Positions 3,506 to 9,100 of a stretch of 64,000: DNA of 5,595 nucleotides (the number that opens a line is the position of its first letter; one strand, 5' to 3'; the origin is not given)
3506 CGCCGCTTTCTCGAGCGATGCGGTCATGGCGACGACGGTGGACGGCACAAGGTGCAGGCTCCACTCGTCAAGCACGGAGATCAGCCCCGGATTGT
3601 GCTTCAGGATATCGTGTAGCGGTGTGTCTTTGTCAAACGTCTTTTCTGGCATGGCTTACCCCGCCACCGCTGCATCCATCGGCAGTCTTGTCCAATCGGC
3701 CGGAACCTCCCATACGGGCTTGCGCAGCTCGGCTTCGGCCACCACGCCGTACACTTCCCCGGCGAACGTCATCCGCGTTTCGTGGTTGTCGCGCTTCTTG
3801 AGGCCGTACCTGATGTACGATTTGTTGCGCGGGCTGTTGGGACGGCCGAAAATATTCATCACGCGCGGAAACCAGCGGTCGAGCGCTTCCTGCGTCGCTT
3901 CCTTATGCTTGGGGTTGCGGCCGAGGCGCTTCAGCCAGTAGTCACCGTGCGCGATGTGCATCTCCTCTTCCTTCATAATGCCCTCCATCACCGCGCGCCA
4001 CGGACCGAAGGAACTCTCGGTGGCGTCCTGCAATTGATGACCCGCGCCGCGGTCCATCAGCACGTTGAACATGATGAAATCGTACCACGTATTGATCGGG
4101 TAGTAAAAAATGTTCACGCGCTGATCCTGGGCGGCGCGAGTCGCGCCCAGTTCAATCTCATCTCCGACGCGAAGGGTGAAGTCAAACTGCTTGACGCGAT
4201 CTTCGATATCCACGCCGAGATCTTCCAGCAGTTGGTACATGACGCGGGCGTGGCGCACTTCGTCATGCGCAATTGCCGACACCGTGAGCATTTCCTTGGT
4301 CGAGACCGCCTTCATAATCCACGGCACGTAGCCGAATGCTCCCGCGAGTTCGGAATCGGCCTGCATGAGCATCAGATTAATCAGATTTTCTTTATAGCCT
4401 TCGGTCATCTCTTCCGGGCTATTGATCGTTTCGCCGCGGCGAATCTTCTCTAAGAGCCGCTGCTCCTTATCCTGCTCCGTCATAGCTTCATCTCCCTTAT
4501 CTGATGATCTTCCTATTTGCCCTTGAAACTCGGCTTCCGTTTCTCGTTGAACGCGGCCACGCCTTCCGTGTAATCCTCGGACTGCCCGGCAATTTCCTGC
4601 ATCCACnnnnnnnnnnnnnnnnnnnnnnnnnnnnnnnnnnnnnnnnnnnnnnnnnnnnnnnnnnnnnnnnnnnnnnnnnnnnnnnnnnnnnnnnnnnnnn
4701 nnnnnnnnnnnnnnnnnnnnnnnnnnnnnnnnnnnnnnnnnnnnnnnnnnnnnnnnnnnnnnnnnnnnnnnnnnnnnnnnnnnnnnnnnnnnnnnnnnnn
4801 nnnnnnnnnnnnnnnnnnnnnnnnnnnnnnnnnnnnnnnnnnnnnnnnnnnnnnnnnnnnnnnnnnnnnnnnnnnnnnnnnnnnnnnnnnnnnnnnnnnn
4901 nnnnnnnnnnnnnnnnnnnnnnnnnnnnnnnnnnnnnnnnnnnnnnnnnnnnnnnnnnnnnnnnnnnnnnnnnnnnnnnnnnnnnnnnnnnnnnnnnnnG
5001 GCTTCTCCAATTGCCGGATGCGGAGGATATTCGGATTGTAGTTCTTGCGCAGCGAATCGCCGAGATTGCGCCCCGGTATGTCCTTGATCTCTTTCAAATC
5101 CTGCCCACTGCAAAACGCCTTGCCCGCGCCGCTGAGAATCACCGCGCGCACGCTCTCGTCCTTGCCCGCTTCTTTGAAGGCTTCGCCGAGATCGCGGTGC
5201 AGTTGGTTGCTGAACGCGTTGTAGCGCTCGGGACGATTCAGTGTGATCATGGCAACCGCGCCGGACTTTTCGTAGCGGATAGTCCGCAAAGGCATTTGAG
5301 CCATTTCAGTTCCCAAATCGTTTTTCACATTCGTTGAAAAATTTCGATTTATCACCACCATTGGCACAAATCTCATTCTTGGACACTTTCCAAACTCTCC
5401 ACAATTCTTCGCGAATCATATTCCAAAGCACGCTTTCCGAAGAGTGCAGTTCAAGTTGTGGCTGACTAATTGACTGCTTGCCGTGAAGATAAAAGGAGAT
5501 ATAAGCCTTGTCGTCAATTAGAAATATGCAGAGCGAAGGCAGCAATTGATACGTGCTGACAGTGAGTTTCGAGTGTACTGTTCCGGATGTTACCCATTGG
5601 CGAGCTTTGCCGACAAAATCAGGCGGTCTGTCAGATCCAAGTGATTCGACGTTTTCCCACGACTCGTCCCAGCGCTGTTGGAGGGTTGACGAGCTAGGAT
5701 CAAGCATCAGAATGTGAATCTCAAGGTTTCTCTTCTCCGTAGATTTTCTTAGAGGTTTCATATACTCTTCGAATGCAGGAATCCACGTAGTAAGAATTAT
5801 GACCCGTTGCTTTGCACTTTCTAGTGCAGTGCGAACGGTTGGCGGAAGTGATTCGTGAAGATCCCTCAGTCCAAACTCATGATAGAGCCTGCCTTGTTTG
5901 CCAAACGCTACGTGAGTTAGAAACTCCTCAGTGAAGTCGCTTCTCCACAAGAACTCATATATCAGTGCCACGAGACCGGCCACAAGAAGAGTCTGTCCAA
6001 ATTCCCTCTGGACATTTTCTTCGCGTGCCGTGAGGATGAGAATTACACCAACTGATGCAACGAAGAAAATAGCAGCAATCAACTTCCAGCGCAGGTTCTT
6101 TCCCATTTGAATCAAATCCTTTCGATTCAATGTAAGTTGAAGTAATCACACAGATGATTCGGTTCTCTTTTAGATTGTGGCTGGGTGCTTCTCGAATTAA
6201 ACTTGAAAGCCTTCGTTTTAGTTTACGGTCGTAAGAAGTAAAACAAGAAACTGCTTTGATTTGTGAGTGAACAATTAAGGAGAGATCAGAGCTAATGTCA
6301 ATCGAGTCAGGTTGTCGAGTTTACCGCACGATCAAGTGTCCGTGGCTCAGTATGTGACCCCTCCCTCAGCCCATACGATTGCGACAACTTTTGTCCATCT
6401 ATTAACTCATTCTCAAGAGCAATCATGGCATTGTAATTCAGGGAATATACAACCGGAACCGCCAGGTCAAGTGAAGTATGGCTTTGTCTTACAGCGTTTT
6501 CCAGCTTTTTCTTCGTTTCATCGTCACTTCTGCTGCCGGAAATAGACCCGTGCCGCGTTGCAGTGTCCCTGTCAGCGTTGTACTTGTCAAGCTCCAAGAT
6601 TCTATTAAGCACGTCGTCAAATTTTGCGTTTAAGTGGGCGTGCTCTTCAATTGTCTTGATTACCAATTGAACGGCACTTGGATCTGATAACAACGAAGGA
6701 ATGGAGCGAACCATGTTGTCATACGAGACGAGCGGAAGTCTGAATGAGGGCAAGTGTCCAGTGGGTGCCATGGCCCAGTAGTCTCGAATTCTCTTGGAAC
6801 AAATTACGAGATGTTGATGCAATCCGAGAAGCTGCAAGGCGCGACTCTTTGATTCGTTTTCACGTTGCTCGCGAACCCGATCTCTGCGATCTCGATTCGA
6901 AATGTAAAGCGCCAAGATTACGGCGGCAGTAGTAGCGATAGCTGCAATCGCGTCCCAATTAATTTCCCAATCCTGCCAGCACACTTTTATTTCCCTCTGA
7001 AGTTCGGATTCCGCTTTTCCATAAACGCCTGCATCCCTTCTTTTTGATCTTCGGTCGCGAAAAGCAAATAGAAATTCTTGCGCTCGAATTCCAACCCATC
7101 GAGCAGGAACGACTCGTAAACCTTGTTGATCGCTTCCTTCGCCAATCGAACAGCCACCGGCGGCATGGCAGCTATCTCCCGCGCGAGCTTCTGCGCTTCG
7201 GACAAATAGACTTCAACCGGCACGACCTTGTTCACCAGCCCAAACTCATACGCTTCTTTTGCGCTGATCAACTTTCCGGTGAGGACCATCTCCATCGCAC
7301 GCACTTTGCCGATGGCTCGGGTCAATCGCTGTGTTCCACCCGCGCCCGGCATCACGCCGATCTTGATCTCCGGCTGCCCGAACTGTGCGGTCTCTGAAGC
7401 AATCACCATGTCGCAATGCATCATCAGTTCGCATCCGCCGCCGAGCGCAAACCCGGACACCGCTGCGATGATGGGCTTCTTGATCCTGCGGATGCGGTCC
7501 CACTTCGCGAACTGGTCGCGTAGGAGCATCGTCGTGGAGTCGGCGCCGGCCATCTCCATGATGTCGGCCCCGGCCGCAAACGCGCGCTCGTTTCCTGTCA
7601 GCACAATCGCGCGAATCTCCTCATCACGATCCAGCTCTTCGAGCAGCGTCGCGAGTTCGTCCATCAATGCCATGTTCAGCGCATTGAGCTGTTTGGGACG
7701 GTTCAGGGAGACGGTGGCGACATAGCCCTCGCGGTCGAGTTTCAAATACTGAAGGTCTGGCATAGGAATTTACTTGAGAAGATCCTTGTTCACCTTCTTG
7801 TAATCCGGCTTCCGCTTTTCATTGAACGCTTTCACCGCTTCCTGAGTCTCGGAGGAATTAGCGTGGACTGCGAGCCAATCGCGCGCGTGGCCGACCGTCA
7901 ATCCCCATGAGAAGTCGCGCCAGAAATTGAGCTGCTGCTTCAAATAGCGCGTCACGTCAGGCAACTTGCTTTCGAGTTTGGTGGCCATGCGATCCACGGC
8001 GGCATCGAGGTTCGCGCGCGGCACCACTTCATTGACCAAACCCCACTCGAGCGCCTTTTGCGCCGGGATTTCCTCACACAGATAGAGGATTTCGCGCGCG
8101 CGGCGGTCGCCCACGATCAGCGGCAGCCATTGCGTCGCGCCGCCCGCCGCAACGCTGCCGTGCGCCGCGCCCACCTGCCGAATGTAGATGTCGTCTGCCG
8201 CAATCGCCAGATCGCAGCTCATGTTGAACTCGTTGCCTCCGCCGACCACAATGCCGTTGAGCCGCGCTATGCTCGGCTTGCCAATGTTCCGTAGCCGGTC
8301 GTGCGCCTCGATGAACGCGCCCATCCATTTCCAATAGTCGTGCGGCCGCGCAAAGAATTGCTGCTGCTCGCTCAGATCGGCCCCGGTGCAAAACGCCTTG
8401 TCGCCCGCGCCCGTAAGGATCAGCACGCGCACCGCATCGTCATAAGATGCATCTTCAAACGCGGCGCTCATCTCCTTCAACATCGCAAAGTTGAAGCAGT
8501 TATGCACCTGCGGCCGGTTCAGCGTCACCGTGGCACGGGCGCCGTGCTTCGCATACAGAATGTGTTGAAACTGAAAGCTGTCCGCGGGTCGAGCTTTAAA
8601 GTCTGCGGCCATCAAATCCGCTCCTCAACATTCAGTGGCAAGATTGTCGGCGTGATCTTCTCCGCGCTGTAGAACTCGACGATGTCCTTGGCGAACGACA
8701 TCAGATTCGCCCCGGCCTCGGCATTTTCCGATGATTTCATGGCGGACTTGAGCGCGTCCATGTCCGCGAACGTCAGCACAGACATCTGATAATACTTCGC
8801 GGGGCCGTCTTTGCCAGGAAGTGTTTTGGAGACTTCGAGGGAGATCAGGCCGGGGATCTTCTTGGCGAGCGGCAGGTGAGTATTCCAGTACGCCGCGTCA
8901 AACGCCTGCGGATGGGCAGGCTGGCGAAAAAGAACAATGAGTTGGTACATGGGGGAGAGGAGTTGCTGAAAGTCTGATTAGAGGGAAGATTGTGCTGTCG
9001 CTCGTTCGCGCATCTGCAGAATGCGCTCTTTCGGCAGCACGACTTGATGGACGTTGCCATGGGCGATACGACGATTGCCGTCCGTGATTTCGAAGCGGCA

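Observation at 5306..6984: Low-GC two-gene cassette (1-TM protein + 2-TM PLD/DUF5919-like protein) inserted precisely between two crotonase genes of the operon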

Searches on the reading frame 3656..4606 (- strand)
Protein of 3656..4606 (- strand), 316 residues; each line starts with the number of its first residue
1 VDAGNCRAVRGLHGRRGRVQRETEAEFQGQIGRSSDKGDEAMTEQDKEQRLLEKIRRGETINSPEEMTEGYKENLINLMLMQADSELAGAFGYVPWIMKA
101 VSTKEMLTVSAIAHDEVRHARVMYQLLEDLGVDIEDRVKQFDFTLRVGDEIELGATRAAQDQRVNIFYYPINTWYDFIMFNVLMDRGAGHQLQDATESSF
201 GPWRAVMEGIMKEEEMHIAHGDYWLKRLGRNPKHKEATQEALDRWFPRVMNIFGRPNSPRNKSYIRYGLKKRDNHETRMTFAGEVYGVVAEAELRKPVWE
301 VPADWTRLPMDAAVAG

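Call 5: search_protein_families(library=pfam, proteins=[window:3656-4606:-], max_evalue=0.01)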
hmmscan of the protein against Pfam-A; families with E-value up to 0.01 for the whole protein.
window:3656-4606:- (316 aa): 2 families
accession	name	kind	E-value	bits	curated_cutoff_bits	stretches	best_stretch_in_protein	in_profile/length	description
PF05138.18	PaaA_PaaC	-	4e-35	121.7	28.5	1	61-297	4-226/263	Phenylacetic acid catabolic protein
PF04305.20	DUF455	-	0.00071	19.7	34.3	0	205-234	180-209/247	Protein of unknown function (DUF455)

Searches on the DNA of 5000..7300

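Call 95: search_rna_families(source=window, start=5000, end=7300, threshold=evalue, max_evalue=1)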
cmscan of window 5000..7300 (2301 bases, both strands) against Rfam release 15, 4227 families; matches with E-value up to 1: 0.
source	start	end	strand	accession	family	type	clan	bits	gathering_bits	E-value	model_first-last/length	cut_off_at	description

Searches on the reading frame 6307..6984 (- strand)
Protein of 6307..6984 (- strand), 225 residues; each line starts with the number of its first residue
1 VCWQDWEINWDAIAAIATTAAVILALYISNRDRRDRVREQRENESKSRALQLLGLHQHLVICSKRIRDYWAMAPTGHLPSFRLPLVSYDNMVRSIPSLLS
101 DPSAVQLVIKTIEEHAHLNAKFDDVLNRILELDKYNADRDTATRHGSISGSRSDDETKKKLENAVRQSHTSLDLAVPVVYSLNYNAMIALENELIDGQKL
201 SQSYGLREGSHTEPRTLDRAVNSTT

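Call 5: search_protein_families(library=pfam, proteins=[window:6307-6984:-], max_evalue=0.01)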
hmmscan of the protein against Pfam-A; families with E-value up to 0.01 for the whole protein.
window:6307-6984:- (225 aa): 0 families

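Call 6: search_protein_families(library=padloc, proteins=[window:6307-6984:-], max_evalue=1)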
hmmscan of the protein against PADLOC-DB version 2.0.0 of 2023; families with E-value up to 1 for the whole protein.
window:6307-6984:- (225 aa): 0 families

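Call 7: search_protein_families(library=pfam, proteins=[window:6307-6984:-], max_evalue=10)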
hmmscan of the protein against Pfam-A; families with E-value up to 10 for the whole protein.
window:6307-6984:- (225 aa): 0 families

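Call 8: search_protein_families(library=ncbifam, proteins=[window:6307-6984:-], max_evalue=10)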
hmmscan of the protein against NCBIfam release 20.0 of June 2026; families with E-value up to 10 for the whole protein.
window:6307-6984:- (225 aa): 2 families
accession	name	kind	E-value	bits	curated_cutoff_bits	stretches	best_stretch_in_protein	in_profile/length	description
NF040974.1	RepABC_RepC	equivalog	0.031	13.6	150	1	44-169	157-279/393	plasmid replication protein RepC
NF010396.0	PRK13824.1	domain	0.07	12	390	1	54-168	167-278/404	replication protein C domain-containing protein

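Call 9: search_protein_families(library=phrogs, proteins=[window:6307-6984:-], max_evalue=10)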
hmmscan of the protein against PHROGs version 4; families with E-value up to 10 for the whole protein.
window:6307-6984:- (225 aa): 2 families
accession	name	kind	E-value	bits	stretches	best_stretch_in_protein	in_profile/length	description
phrog_4665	-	unknown function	0.088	13.9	1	105-171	11-74/220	-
phrog_20758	-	unknown function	0.41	11.8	1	6-48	36-78/109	-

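Call 11: find_homologous_proteins(query=window:6307-6984:-, max_evalue=0.001)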
Query window:6307-6984:- (225 aa): 1 proteins with E <= 0.001 among 636 candidates.
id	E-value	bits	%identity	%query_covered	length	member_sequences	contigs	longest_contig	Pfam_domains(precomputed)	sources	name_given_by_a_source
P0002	6.6e-144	495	100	100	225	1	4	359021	-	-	-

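Call 59: predict_structure(protein=P0002)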
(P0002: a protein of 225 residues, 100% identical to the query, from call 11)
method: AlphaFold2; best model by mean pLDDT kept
length: 225 residues; sequences in the alignment: 1
mean_pLDDT: 53.9   pTM: 0.41
mean pLDDT of the five models: 53.9, 52.7, 49.2, 47.4, 44.8
residues with pLDDT >= 90: 4; 70-90: 43; 50-70: 72; < 50: 106
segments of 3 or more residues with pLDDT < 50: 1-33, 48-53, 56-58, 76-99, 196-225
pLDDT, mean of each block of 10 residues (from residue 1): 33 43 41 48 49 50 53 45 36 46 58 65 76 85 74 84 80 62 53 46 38 33 33
secondary structure, 60 per line:
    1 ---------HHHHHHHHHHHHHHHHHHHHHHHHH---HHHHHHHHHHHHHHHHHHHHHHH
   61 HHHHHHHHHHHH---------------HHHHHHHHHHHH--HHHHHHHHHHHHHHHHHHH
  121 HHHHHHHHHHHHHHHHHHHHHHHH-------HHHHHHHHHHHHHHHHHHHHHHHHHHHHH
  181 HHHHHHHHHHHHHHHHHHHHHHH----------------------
elements in order: H10-34 H38-72 H88-99 H102-144 H152-203

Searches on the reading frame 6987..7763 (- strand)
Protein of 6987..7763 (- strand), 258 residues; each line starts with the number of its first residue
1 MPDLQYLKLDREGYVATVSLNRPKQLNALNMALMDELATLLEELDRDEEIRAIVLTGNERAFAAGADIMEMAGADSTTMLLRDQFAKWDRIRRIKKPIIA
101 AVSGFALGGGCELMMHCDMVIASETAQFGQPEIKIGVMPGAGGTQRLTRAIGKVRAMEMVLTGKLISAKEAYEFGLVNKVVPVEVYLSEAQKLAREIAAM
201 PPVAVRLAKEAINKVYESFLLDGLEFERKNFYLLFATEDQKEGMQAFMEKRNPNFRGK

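Call 5: search_protein_families(library=pfam, proteins=[window:6987-7763:-], max_evalue=0.01)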
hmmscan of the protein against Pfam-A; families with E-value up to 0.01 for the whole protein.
window:6987-7763:- (258 aa): 2 families
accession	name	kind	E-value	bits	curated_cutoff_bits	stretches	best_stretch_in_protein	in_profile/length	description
PF00378.25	ECH_1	-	1.2e-82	277.5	27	1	12-257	3-250/251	Enoyl-CoA hydratase/isomerase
PF16113.10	ECH_2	-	7.6e-42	144.4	27.2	1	16-184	2-175/335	Enoyl-CoA hydratase/isomerase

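Call 85: find_related_loci(query=window:6987-7763:-, collection=genome_contigs, flank=3500)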
Query window:6987-7763:- (258 aa) in genome_contigs; peptide patterns used: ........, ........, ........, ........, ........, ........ (x = any residue, [..] = any of these).
599 stretches matched a pattern (row limit reached: there are more); 488 encode a relative of the query (tblastn E <= 1e-3); the best 80 are kept; 80 distinct loci.
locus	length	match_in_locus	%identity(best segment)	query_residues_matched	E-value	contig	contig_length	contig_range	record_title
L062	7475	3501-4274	89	1-258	7e-154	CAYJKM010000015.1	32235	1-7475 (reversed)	MAG TPA_asm: uncultured Alphaproteobacteria bacterium isolate ERP124720_co1_200 genome assembly, contig: NODE_1899_lengt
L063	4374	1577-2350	81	1-258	1e-146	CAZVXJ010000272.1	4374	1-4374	MAG TPA_asm: uncultured Alphaproteobacteria bacterium isolate SRP173033_co3_141 genome assembly, contig: NODE_32116_leng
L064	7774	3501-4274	83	1-258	9e-143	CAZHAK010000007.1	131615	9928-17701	MAG TPA_asm: uncultured Alphaproteobacteria bacterium isolate binchicken_co277_95 genome assembly, contig: NODE_296_leng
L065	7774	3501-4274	82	1-258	1e-141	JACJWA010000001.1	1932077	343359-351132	MAG: Calditrichaeota bacterium isolate HK-STAS-AABM5-4 HK-STAS-AABM5-4_1, whole genome shotgun sequence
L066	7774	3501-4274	71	1-258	1e-125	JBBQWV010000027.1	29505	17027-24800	MAG: Candidatus Kapaibacterium sp. isolate Co_metawrap_2078 Cmw_2078_k141_10296907_length_29505_cov_24.9967, whole genom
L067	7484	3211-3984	71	1-258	2e-124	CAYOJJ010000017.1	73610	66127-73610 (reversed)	MAG TPA_asm: uncultured Alphaproteobacteria bacterium isolate SRP262948_co1_66 genome assembly, contig: NODE_379_length_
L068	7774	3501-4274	73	1-258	3e-124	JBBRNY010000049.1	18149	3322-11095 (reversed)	MAG: Candidatus Kapaibacterium sp. isolate La1_metabat2.223 LA1C_B2.223_k141_3779314L_18149_cov_10.0000, whole genome sh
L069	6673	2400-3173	73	1-258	2e-124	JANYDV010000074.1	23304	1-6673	MAG: Bacteroidetes bacterium isolate 336R_metabinner_87 336R_k141_215141, whole genome shotgun sequence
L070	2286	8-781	71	1-258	2e-129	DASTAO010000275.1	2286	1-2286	MAG TPA_asm: Candidatus Kapaibacterium sp. isolate SMAG_U739 k141_610205, whole genome shotgun sequence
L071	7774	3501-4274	69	3-258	1e-121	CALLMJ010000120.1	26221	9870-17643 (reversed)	MAG: uncultured Bacteroidia bacterium isolate N1_Bin_MAXBIN__046_sub_1 genome assembly, contig: c_000001875664, whole ge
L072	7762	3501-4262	72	5-258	4e-121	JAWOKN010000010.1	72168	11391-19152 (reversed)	MAG: Bacteroidota bacterium isolate bin_159 c_000011077187, whole genome shotgun sequence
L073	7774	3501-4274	71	1-258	6e-123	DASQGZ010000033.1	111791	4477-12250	MAG TPA_asm: Candidatus Kapaibacterium sp. isolate SMAG_U11820 k141_295774, whole genome shotgun sequence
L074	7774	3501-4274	70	3-258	2e-119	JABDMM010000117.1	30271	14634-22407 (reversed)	MAG: Chitinophagales bacterium isolate SS_bin_101 k127_4334600, whole genome shotgun sequence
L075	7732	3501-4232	72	15-258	3e-119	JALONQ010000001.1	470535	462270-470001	MAG: Bacteroidetes bacterium isolate Prado081 scaffold_0, whole genome shotgun sequence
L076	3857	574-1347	67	3-258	1e-120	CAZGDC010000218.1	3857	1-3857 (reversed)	MAG TPA_asm: uncultured Roseivirgaceae bacterium isolate binchicken_co53_41 genome assembly, contig: NODE_18814_length_3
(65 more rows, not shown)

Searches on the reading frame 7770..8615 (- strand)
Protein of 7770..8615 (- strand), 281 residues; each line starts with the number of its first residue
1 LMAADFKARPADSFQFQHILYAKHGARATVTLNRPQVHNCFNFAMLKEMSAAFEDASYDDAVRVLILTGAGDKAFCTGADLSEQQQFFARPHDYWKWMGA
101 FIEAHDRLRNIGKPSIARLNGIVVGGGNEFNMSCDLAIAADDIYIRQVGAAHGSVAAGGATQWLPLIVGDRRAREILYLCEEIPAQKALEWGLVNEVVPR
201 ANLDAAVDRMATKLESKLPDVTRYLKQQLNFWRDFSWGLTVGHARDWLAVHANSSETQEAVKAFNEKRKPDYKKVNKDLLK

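Call 5: search_protein_families(library=pfam, proteins=[window:7770-8615:-], max_evalue=0.01)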
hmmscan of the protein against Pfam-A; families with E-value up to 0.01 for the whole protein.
window:7770-8615:- (281 aa): 2 families
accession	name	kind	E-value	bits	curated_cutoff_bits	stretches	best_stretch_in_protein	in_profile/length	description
PF00378.25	ECH_1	-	2.7e-55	187.9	27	1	28-274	7-250/251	Enoyl-CoA hydratase/isomerase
PF16113.10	ECH_2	-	1.3e-24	87.8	27.2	1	29-274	3-248/335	Enoyl-CoA hydratase/isomerase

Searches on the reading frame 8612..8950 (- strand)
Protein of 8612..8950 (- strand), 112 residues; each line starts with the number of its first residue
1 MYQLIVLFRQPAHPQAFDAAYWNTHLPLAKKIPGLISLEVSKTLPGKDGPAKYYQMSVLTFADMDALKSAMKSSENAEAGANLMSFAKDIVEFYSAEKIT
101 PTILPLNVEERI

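Call 5: search_protein_families(library=pfam, proteins=[window:8612-8950:-], max_evalue=0.01)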
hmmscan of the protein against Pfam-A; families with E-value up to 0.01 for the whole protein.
window:8612-8950:- (112 aa): 2 families
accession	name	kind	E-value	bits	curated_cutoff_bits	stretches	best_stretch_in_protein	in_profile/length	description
PF07110.17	EthD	-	8.3e-07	30.5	22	1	11-80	3-86/96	EthD domain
PF07876.18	Dabb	-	0.0041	18.2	25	1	20-91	20-90/96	Stress responsive A/B Barrel Domain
